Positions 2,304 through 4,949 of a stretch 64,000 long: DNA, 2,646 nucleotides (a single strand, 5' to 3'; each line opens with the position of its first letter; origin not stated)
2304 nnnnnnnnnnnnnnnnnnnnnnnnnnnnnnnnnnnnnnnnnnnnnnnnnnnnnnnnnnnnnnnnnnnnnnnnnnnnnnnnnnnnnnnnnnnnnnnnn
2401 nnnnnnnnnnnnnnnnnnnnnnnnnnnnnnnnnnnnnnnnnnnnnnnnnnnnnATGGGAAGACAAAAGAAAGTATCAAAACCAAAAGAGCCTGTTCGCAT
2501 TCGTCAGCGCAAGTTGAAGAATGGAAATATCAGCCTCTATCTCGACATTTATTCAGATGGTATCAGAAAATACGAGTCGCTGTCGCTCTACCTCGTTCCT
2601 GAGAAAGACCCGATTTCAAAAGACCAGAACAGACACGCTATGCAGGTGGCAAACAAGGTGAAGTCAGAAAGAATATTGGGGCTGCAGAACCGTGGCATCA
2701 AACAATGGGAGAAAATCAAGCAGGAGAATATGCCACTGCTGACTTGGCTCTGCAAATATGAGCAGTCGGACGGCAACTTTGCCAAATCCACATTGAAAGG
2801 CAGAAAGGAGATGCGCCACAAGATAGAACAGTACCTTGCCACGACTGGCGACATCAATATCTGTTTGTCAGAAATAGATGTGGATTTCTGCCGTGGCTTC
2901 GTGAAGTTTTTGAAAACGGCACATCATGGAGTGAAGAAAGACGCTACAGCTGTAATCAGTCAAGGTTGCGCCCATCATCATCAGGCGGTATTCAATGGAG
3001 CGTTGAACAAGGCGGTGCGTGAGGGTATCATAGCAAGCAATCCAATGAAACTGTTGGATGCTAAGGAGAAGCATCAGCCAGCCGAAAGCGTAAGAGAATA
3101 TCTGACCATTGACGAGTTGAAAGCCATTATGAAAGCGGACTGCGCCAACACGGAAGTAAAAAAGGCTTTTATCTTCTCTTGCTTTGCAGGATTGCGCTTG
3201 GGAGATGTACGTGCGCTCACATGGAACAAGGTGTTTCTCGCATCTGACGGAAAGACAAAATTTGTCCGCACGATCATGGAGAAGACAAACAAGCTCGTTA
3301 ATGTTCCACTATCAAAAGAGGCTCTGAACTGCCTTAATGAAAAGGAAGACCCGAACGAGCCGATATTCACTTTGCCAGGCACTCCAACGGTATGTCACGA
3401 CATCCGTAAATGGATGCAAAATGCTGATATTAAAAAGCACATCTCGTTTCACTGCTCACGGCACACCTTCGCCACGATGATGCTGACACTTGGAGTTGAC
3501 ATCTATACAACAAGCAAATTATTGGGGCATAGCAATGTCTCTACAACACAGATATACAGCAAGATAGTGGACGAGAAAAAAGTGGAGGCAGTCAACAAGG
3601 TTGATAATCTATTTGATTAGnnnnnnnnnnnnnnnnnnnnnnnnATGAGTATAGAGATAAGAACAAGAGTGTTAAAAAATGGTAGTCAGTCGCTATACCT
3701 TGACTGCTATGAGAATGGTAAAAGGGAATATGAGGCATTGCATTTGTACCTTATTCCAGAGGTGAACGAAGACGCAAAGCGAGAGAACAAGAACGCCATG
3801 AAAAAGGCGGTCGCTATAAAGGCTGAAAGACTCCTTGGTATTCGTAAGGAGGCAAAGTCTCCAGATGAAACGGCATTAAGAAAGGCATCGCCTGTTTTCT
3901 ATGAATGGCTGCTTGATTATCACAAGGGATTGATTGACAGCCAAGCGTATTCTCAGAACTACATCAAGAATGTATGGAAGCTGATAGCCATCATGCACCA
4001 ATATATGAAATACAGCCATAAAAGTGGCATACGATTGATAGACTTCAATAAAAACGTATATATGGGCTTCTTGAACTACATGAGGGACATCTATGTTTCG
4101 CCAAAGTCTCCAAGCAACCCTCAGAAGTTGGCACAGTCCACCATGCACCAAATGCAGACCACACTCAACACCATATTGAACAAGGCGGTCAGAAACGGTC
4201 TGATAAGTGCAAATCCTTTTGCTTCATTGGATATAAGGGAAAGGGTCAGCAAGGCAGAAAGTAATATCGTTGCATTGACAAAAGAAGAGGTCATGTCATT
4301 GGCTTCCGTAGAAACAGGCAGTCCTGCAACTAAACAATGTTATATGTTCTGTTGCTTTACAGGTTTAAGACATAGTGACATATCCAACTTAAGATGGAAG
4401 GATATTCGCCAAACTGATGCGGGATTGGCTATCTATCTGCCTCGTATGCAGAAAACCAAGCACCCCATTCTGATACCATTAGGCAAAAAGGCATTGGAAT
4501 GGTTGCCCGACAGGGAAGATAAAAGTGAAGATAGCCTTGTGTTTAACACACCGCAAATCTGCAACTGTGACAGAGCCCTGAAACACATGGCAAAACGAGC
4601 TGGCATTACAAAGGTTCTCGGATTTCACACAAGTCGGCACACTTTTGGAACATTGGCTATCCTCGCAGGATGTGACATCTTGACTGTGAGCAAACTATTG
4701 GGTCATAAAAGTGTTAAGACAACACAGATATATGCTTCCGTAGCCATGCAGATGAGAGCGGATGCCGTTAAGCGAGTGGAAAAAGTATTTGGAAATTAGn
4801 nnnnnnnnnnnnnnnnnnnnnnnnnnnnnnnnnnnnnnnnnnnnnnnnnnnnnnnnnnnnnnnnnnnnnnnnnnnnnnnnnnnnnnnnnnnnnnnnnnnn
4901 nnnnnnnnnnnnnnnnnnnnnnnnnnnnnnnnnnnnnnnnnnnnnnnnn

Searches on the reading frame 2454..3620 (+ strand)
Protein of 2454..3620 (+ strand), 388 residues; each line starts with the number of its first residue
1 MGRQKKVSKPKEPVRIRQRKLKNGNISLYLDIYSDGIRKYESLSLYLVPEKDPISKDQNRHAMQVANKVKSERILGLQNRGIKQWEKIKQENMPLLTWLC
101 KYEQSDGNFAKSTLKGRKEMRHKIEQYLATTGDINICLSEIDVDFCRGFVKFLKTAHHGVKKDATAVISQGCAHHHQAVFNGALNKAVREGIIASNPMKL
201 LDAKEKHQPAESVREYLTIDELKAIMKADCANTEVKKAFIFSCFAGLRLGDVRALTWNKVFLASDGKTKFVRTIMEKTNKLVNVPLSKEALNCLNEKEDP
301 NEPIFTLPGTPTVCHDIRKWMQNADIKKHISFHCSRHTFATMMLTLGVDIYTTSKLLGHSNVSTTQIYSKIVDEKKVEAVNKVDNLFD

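Call 9: search_protein_families(library=pfam, proteins=[window:2454-3620:+])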
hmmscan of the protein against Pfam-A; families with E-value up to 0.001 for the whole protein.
window:2454-3620:+ (388 aa): 3 families
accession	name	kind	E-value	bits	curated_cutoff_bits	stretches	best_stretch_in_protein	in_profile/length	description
PF00589.27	Phage_integrase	-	1.3e-22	80.9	27.1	1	216-371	2-168/172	Phage integrase family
PF17293.8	Arm-DNA-bind_5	-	1.9e-13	51.2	22.6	1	14-80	1-78/87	Arm DNA-binding domain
PF13102.12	Phage_int_SAM_5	-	6.1e-11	43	22.3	1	103-199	11-94/98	Phage integrase SAM-like domain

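Call 21: find_encoding_contigs(protein=window:2454-3620:+, flank=4000, max_places=10)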
Protein window:2454-3620:+ (388 aa): 23 contigs read that carry it; 10 places shown.
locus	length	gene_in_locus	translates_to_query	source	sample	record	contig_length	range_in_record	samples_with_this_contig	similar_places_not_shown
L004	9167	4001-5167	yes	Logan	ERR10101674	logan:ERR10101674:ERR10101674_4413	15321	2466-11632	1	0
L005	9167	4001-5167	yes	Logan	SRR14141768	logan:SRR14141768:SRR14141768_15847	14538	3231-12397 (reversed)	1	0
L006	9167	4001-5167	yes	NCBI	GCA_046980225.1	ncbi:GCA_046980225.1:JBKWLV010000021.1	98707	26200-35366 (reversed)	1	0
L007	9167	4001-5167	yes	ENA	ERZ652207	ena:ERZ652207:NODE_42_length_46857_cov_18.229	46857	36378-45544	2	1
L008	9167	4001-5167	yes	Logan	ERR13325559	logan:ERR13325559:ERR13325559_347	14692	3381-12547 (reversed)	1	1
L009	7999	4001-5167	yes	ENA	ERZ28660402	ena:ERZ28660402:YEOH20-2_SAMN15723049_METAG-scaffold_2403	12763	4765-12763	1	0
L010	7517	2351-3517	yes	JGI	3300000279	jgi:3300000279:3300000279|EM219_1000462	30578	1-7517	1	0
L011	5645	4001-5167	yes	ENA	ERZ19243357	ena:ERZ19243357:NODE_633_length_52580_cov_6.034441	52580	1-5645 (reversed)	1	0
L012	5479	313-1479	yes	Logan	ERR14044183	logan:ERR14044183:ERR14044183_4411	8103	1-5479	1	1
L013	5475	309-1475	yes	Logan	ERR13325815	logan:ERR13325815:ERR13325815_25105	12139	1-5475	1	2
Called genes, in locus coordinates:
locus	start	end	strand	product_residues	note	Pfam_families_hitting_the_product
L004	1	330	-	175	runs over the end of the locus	-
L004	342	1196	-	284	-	PF13595:DUF4138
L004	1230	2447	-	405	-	PF12508:Transposon_TraM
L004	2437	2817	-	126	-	-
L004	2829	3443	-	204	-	-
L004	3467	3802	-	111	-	-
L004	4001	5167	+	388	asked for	PF17293:Arm-DNA-bind_5, PF13102:Phage_int_SAM_5, PF00589:Phage_integrase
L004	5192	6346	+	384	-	PF17293:Arm-DNA-bind_5, PF13102:Phage_int_SAM_5, PF00589:Phage_integrase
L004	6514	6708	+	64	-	PF01381:HTH_3, PF13443:HTH_26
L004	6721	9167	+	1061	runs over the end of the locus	PF04313:HSDR_N, PF04851:ResIII, PF18766:SWI2_SNF2, PF22679:T1R_D3-like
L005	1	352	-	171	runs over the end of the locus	-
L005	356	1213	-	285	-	PF13595:DUF4138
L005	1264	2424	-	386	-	PF12508:Transposon_TraM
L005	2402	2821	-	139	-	-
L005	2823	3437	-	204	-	-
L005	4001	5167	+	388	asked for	PF17293:Arm-DNA-bind_5, PF13102:Phage_int_SAM_5, PF00589:Phage_integrase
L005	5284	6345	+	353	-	PF13102:Phage_int_SAM_5, PF00589:Phage_integrase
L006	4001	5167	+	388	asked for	PF17293:Arm-DNA-bind_5, PF13102:Phage_int_SAM_5, PF00589:Phage_integrase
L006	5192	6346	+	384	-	PF17293:Arm-DNA-bind_5, PF13102:Phage_int_SAM_5, PF00589:Phage_integrase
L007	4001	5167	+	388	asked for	PF17293:Arm-DNA-bind_5, PF13102:Phage_int_SAM_5, PF00589:Phage_integrase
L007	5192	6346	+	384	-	PF17293:Arm-DNA-bind_5, PF13102:Phage_int_SAM_5, PF00589:Phage_integrase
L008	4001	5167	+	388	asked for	PF17293:Arm-DNA-bind_5, PF13102:Phage_int_SAM_5, PF00589:Phage_integrase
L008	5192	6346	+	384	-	PF17293:Arm-DNA-bind_5, PF13102:Phage_int_SAM_5, PF00589:Phage_integrase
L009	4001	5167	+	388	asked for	PF17293:Arm-DNA-bind_5, PF13102:Phage_int_SAM_5, PF00589:Phage_integrase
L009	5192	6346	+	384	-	PF17293:Arm-DNA-bind_5, PF13102:Phage_int_SAM_5, PF00589:Phage_integrase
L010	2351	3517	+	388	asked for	PF17293:Arm-DNA-bind_5, PF13102:Phage_int_SAM_5, PF00589:Phage_integrase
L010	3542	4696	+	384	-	PF17293:Arm-DNA-bind_5, PF13102:Phage_int_SAM_5, PF00589:Phage_integrase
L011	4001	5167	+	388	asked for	PF17293:Arm-DNA-bind_5, PF13102:Phage_int_SAM_5, PF00589:Phage_integrase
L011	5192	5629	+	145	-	PF17293:Arm-DNA-bind_5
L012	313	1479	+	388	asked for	PF17293:Arm-DNA-bind_5, PF13102:Phage_int_SAM_5, PF00589:Phage_integrase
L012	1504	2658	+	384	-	PF17293:Arm-DNA-bind_5, PF13102:Phage_int_SAM_5, PF00589:Phage_integrase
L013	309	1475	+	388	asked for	PF17293:Arm-DNA-bind_5, PF13102:Phage_int_SAM_5, PF00589:Phage_integrase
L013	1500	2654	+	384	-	PF17293:Arm-DNA-bind_5, PF13102:Phage_int_SAM_5, PF00589:Phage_integrase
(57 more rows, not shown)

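Call 39: search_protein_families(library=ncbifam, proteins=[window:2454-3620:+], max_evalue=1)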
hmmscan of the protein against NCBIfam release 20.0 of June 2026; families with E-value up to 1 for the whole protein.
window:2454-3620:+ (388 aa): 9 families
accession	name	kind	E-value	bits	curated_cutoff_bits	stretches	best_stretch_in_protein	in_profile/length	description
TIGR02225.1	recomb_XerD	equivalog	2e-21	76.6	329.6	2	313-375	216-278/290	site-specific tyrosine recombinase XerD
TIGR02224.1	recomb_XerC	equivalog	1.6e-20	73.7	335.15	1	181-375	74-281/295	tyrosine recombinase XerC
NF040815.2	recomb_XerA_Arch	equivalog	1.3e-19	70.9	220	1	207-375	87-258/263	site-specific tyrosine recombinase/integron integrase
NF001399.0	PRK00283.1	subfamily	1.3e-19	70.5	279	2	313-379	224-291/300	tyrosine recombinase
TIGR02249.1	integrase_gron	subfamily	3.3e-16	59.5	265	1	315-380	244-309/315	integron integrase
NF002331.0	PRK01287.1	subfamily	2e-12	46.7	371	1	313-372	253-313/365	site-specific tyrosine recombinase XerC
NF003462.0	PRK05084.1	equivalog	1.7e-10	40.2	267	1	325-384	298-357/360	tyrosine recombinase XerS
NF011946.0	PRK15417.1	equivalog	1.8e-10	40.5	435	1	317-382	261-326/337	integron integrase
NF007370.0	PRK09870.1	subfamily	0.06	13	221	1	321-369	129-177/200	tyrosine-type DNA invertase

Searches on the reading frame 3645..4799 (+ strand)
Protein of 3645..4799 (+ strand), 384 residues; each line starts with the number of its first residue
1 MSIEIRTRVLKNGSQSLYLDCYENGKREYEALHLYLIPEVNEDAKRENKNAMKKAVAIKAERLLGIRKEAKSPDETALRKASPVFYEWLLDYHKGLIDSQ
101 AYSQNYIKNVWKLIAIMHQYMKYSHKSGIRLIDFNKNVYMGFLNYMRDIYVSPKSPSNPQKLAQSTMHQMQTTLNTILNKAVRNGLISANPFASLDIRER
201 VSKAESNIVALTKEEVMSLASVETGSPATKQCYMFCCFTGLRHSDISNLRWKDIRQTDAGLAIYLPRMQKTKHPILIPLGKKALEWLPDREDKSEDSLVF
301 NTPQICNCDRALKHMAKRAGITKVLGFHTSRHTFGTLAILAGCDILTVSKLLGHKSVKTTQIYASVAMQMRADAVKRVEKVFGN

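Call 9: search_protein_families(library=pfam, proteins=[window:3645-4799:+])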
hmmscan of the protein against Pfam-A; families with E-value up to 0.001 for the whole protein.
window:3645-4799:+ (384 aa): 3 families
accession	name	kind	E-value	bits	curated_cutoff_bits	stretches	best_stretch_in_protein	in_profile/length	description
PF00589.27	Phage_integrase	-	1.3e-24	87.3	27.1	1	212-369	4-171/172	Phage integrase family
PF17293.8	Arm-DNA-bind_5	-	2.6e-11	44.3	22.6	1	5-63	3-66/87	Arm DNA-binding domain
PF13102.12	Phage_int_SAM_5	-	6.5e-11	42.9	22.3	1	90-193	3-94/98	Phage integrase SAM-like domain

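Call 39: search_protein_families(library=ncbifam, proteins=[window:3645-4799:+], max_evalue=1)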
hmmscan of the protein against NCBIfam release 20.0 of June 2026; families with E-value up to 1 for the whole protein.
window:3645-4799:+ (384 aa): 12 families
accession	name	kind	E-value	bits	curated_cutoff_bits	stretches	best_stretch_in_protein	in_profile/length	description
NF040815.2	recomb_XerA_Arch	equivalog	4.7e-24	85.4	220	1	99-371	9-259/263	site-specific tyrosine recombinase/integron integrase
TIGR02225.1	recomb_XerD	equivalog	1.9e-18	66.8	329.6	1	130-370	37-278/290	site-specific tyrosine recombinase XerD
TIGR02249.1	integrase_gron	subfamily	4.4e-18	65.7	265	1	308-369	242-303/315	integron integrase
TIGR02224.1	recomb_XerC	equivalog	4.5e-18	65.6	335.15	1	159-373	58-284/295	tyrosine recombinase XerC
NF001399.0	PRK00283.1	subfamily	3.8e-17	62.5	279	1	121-370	38-287/300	tyrosine recombinase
NF002331.0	PRK01287.1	subfamily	3.8e-16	59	371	1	132-369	66-315/365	site-specific tyrosine recombinase XerC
NF011946.0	PRK15417.1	equivalog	2.2e-11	43.5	435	1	309-371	258-320/337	integron integrase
NF003462.0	PRK05084.1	equivalog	4.3e-09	35.6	267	1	322-380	300-358/360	tyrosine recombinase XerS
NF007370.0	PRK09870.1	subfamily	2.4e-07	30.6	221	1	210-365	12-178/200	tyrosine-type DNA invertase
NF041502.1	integrase_1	equivalog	0.00012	21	350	1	310-370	304-364/484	site-specific integrase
NF040693.1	recomb_GmtY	equivalog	0.00071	18.9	340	1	316-366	386-432/441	gamma-mobile-trio recombinase GmtY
NF007371.0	PRK09871.1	subfamily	0.12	11.9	222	1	229-366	27-174/198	tyrosine-type DNA invertase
